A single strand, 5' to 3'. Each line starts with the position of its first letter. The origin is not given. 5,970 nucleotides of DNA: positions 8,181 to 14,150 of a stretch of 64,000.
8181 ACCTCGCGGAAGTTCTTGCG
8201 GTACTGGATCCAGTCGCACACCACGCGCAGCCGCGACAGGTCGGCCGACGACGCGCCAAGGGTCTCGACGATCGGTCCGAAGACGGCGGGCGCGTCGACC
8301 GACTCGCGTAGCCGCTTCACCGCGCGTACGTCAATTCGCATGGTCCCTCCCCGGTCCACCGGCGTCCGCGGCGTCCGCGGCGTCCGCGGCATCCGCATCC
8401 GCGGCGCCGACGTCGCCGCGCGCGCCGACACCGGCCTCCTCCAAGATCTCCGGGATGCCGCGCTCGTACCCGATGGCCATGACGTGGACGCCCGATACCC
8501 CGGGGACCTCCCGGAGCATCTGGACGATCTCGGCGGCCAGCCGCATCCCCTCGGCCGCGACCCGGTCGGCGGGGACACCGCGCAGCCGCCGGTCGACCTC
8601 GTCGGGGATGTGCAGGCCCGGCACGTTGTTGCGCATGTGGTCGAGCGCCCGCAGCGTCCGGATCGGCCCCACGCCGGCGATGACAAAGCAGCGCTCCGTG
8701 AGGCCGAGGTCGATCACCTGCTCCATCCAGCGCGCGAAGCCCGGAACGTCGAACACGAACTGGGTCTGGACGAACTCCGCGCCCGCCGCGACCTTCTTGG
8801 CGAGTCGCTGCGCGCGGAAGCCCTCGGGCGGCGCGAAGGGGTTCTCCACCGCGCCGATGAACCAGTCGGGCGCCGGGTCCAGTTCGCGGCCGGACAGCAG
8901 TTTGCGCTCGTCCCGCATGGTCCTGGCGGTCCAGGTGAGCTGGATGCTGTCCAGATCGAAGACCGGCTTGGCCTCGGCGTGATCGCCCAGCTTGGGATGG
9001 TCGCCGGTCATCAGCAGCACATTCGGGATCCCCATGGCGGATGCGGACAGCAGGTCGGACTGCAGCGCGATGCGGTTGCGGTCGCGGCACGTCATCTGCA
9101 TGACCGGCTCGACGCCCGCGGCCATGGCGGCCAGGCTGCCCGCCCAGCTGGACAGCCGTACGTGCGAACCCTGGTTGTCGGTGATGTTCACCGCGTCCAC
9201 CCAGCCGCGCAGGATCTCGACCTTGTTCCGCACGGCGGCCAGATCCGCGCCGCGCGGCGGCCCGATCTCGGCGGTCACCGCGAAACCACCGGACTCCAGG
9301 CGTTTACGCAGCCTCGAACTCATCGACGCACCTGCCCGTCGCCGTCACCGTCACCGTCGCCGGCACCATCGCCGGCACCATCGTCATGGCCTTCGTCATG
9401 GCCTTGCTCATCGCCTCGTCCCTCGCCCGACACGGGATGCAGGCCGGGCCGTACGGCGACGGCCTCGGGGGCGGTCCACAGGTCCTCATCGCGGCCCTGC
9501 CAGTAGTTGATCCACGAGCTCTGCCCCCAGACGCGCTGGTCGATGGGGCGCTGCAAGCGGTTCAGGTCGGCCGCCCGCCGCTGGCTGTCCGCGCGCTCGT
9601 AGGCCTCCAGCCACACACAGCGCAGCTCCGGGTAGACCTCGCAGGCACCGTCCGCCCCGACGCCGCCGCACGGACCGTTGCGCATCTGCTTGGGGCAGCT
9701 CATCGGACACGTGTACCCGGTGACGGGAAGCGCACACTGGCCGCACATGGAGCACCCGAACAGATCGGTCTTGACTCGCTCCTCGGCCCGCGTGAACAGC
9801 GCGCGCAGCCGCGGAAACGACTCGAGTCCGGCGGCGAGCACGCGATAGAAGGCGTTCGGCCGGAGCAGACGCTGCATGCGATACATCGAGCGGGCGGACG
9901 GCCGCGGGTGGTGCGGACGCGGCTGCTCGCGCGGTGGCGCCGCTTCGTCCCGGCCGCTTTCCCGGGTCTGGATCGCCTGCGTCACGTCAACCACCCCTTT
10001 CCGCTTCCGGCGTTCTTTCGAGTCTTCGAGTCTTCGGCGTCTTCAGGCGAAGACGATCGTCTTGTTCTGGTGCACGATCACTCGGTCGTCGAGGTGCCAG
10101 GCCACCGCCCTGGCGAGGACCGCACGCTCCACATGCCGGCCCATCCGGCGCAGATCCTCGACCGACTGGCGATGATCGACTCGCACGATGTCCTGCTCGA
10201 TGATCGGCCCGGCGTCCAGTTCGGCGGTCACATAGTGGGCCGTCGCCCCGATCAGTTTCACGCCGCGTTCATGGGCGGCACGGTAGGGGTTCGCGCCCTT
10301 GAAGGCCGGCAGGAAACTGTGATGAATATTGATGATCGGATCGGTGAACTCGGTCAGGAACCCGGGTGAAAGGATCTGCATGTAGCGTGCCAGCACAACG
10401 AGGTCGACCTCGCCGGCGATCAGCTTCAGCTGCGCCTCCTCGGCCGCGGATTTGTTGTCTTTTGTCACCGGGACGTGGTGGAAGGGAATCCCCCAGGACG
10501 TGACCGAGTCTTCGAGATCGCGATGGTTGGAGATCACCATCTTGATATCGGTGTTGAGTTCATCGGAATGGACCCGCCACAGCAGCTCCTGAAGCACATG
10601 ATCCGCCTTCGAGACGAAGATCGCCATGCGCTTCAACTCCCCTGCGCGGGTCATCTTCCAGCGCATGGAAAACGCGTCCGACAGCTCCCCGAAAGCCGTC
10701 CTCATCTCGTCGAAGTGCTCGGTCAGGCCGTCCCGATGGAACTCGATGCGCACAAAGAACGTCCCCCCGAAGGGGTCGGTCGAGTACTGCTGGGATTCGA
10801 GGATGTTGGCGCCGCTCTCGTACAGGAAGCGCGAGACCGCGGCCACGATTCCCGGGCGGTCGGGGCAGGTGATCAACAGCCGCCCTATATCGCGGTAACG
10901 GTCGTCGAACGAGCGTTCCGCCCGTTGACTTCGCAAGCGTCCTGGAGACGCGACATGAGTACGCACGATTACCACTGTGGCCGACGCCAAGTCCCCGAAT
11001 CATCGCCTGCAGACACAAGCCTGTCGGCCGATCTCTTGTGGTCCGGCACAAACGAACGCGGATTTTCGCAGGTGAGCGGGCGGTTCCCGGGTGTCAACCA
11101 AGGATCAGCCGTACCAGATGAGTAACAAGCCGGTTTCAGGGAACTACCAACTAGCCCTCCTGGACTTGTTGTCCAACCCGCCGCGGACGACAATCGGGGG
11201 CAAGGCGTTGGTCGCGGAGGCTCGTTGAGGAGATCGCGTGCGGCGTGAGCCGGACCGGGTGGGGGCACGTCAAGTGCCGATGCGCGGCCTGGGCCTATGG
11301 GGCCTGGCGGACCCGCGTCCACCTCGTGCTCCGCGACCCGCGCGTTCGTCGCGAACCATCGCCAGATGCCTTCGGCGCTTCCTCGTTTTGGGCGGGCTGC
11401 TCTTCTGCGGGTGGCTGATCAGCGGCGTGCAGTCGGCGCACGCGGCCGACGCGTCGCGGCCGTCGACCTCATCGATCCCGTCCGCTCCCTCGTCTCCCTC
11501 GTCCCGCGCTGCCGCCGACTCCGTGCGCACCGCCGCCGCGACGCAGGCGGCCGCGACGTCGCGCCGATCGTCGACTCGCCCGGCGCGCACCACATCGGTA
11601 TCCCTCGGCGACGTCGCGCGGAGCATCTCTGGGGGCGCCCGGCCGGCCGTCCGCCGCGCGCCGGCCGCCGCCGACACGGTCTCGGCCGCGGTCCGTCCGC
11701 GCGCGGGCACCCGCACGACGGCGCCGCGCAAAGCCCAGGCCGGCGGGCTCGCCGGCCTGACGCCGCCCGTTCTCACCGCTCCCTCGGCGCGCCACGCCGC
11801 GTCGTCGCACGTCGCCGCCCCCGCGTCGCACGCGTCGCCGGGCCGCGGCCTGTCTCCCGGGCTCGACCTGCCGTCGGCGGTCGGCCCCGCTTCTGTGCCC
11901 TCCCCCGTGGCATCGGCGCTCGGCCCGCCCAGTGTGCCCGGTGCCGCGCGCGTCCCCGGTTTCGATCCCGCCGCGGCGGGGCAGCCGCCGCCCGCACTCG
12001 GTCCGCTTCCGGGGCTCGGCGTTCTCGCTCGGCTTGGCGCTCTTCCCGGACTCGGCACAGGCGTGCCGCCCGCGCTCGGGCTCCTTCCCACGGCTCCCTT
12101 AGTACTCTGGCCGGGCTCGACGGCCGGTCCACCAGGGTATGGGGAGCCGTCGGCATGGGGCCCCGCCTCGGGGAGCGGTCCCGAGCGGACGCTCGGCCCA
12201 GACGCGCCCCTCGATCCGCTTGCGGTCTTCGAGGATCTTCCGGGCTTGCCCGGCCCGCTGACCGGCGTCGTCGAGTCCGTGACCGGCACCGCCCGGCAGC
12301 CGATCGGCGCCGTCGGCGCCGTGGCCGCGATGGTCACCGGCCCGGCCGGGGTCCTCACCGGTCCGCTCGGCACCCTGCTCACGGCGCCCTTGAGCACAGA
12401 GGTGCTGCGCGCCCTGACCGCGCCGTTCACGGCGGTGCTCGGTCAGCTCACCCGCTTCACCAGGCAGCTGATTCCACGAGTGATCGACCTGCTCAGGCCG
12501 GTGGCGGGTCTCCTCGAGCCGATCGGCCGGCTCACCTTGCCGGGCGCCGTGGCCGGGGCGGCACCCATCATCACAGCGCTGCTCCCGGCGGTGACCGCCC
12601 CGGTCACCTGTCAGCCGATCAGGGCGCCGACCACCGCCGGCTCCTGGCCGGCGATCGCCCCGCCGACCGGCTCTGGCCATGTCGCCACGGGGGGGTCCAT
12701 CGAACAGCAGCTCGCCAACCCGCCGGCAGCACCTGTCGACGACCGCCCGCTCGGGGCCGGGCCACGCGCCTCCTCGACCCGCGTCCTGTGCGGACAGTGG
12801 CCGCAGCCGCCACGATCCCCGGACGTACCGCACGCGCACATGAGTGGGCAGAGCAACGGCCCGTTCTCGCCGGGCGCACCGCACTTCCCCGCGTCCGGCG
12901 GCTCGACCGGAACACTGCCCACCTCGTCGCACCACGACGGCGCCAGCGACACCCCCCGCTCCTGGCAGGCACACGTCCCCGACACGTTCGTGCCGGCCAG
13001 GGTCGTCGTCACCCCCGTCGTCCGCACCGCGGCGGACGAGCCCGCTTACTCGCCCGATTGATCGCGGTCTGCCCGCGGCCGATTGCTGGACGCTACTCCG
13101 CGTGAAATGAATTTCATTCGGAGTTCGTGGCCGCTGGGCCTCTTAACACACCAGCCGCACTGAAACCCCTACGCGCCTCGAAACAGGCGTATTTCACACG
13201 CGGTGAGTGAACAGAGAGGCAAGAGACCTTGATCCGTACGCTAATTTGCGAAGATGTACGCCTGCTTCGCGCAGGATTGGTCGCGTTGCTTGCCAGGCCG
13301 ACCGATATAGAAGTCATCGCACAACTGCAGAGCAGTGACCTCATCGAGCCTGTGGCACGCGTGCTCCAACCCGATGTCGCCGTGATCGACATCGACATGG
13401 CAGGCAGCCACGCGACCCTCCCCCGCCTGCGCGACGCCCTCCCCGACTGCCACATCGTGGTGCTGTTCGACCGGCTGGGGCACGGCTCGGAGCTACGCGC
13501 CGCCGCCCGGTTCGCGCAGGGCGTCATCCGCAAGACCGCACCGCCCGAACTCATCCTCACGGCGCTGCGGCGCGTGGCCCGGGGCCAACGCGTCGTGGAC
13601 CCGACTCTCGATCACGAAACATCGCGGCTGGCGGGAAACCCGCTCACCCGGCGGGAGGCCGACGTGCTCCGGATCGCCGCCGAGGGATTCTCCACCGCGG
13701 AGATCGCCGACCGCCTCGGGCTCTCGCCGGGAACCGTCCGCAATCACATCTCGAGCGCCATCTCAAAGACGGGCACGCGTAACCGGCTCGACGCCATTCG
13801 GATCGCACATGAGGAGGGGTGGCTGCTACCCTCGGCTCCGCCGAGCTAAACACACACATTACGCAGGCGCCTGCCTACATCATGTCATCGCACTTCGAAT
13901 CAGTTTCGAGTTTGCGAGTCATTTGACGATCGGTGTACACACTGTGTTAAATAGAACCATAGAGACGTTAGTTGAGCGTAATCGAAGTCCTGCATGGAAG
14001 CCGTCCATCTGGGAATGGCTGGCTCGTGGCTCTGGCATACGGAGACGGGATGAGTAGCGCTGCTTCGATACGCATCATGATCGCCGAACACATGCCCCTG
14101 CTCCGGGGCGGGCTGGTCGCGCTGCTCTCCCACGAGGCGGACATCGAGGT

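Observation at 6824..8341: Protein X: MidA/NDUFAF7-like methyltransferase with a unique N-terminal extension, translationally coupled between MTHFR and core-MetE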

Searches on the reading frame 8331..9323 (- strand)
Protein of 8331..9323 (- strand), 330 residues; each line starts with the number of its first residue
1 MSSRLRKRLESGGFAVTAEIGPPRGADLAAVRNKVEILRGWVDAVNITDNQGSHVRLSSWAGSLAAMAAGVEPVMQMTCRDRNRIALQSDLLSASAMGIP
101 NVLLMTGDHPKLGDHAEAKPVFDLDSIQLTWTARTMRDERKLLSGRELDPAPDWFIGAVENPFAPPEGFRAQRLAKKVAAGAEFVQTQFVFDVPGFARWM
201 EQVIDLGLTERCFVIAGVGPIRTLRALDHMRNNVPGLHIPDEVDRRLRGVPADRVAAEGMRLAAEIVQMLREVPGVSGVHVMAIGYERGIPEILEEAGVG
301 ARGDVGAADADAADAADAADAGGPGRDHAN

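Call 7: search_protein_families(library=pfam, proteins=[window:8331-9323:-], max_evalue=0.01)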
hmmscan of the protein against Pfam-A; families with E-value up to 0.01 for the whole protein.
window:8331-9323:- (330 aa): 1 family
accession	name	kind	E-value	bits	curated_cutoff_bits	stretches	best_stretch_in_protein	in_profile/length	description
PF02219.23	MTHFR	-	1.2e-35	123.7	24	2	172-298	163-287/287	Methylenetetrahydrofolate reductase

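Call 8: search_protein_families(library=ncbifam, proteins=[window:8331-9323:-], max_evalue=0.01)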
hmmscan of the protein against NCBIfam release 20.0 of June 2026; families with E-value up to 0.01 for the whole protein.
window:8331-9323:- (330 aa): 4 families
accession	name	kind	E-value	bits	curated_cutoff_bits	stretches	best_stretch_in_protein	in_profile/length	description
NF006396.0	PRK08645.1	equivalog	2.8e-56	190.9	453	1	3-282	312-586/611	bifunctional homocysteine S-methyltransferase/methylenetetrahydrofolate reductase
TIGR00677.1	fadh2_euk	equivalog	2.4e-20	73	310.05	1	46-299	34-277/281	methylenetetrahydrofolate reductase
TIGR00676.1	fadh2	equivalog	1.9e-17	63.5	293.7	1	172-296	150-273/275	methylenetetrahydrofolate reductase [NAD(P)H]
NF006950.0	PRK09432.1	equivalog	5.1e-07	29.2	382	1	173-280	168-273/296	methylenetetrahydrofolate reductase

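Call 26: search_solved_structures(query=window:8331-9323:-, max_evalue=0.001)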
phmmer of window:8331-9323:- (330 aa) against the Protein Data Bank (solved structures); distinct sequences matched with E-value up to 0.001: 16.
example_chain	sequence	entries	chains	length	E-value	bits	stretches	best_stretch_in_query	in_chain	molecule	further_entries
6fcx_A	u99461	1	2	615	3.3e-15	59.5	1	3-299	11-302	Methylenetetrahydrofolate reductase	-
8qa4_A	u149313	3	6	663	4.2e-15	59.1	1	3-299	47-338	Methylenetetrahydrofolate reductase (NADPH)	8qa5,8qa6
8uy2_A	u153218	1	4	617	6e-11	45.5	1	45-296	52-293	Methylenetetrahydrofolate reductase-like protein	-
8uy1_D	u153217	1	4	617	1.6e-10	44.1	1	65-296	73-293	Methylenetetrahydrofolate reductase-like protein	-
7rml_A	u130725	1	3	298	7.3e-06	28.8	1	153-280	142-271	5,10-methylenetetrahydrofolate reductase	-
3apt_A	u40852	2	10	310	9.4e-06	28.4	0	30-300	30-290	Methylenetetrahydrofolate reductase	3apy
1v93_A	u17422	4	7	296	1.2e-05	28.1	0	174-299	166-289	5,10-Methylenetetrahydrofolate reductase | Methylenetetrahydrofolate reductase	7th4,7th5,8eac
6fnu_A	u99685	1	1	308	1.4e-05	27.8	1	58-296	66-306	Methylenetetrahydrofolate reductase 1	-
3fst_A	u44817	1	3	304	5.6e-05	25.9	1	152-282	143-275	5,10-methylenetetrahydrofolate reductase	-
5ume_A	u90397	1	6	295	6.6e-05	25.6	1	153-270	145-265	5,10-methylenetetrahydrofolate reductase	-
1zp3_A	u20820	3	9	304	9.5e-05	25.1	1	152-281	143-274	5,10-methylenetetrahydrofolate reductase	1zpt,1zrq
3fsu_A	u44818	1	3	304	0.00011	24.9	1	152-282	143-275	5,10-methylenetetrahydrofolate reductase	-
1b5t_A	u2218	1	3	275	0.00012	24.8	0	153-281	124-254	PROTEIN (METHYLENETETRAHYDROFOLATE REDUCTASE)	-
1zp4_A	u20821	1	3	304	0.00018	24.2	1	152-281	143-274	5,10-methylenetetrahydrofolate reductase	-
2fmn_A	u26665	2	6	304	0.00034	23.3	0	152-281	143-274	5,10-methylenetetrahydrofolate reductase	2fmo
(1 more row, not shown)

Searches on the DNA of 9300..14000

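Call 73: search_rna_families(source=window, start=9300, end=14000, threshold=evalue, max_evalue=1)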
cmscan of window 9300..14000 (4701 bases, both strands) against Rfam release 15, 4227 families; matches with E-value up to 1: 1.
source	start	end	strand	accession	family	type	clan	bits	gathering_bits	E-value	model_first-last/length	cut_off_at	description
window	10691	10739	-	RF01068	Guanidine-II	Cis-reg; riboswitch;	-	22.1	32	0.25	1-48/48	no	Guanidine-II riboswitch aptamer (mini-ykkC)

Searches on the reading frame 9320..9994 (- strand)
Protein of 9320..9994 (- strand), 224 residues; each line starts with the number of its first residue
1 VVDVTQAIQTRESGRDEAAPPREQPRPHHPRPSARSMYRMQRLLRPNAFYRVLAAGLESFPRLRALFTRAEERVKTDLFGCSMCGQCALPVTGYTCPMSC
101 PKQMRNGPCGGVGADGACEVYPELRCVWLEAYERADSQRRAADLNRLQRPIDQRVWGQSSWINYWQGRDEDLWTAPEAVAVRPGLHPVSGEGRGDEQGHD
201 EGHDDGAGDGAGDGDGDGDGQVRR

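Call 7: search_protein_families(library=pfam, proteins=[window:9320-9994:-], max_evalue=0.01)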
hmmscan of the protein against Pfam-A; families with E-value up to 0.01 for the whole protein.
window:9320-9994:- (224 aa): 1 family
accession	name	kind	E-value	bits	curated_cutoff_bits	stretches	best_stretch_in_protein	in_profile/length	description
PF12225.13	DUF5981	-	3.2e-27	94.5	23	1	61-153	2-94/95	Methylene-tetrahydrofolate reductase C terminal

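Call 8: search_protein_families(library=ncbifam, proteins=[window:9320-9994:-], max_evalue=0.01)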
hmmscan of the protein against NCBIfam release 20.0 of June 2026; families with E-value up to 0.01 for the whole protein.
window:9320-9994:- (224 aa): 0 families
